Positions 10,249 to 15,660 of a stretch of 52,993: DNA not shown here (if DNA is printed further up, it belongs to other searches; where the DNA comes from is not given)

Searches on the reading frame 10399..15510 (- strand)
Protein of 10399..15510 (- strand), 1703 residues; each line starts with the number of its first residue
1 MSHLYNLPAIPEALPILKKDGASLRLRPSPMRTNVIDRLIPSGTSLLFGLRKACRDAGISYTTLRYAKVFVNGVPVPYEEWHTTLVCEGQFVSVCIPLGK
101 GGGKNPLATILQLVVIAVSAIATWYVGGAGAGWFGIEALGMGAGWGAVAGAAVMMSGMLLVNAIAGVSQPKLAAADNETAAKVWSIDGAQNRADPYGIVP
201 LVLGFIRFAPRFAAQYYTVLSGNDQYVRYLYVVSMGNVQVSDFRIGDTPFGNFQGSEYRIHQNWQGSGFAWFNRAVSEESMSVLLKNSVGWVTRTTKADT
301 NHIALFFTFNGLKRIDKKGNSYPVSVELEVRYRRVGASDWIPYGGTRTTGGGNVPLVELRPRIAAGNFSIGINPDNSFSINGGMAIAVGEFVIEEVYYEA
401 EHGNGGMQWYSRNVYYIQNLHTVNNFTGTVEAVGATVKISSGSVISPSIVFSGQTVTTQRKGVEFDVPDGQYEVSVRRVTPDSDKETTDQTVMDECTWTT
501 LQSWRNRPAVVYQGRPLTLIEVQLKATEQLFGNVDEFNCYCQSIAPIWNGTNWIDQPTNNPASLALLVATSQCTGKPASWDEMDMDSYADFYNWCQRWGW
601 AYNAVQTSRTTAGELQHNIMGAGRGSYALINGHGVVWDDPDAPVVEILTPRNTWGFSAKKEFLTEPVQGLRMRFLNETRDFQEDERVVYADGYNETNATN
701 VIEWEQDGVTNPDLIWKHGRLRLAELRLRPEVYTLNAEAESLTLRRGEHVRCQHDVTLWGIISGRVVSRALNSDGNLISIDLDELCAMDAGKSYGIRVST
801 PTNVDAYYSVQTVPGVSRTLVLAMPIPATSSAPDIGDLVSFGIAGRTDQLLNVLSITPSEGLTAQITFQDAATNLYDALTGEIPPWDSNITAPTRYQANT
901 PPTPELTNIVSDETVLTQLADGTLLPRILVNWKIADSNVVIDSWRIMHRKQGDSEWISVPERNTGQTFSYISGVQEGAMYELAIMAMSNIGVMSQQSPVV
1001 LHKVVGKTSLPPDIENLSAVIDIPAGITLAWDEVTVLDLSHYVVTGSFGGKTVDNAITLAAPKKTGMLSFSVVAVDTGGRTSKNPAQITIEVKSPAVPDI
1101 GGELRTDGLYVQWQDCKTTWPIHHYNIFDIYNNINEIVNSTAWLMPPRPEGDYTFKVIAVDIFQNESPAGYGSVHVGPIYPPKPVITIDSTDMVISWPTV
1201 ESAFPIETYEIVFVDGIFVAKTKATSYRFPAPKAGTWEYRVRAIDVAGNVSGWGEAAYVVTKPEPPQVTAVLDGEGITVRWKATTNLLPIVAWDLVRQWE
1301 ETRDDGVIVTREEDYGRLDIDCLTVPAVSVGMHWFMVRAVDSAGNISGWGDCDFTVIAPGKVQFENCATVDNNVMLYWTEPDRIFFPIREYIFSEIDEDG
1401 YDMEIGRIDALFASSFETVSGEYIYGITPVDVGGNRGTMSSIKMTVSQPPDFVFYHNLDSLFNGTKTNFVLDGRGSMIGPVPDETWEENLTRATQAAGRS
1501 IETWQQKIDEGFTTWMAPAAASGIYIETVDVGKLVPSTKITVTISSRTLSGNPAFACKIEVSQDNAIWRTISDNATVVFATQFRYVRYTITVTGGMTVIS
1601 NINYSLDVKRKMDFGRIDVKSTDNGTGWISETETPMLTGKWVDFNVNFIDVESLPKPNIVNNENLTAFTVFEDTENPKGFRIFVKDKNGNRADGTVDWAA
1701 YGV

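Call 41: search_protein_families(library=pfam, proteins=[window:10399-15510:-], max_evalue=0.001)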
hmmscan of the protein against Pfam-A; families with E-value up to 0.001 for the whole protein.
window:10399-15510:- (1703 aa): 2 families
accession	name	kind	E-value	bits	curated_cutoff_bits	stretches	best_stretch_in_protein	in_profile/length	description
PF24801.1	FNIII-A_GpJ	-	7.3e-19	68.6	27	2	276-350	2-75/126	Tip attachment protein J,FNIII-A domain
PF25059.1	FN3_DSCAM-DSCAML_C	-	1.3e-07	32.3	39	1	936-1011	15-89/89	DSCAM/DSCAML C-terminal Fn3-like domain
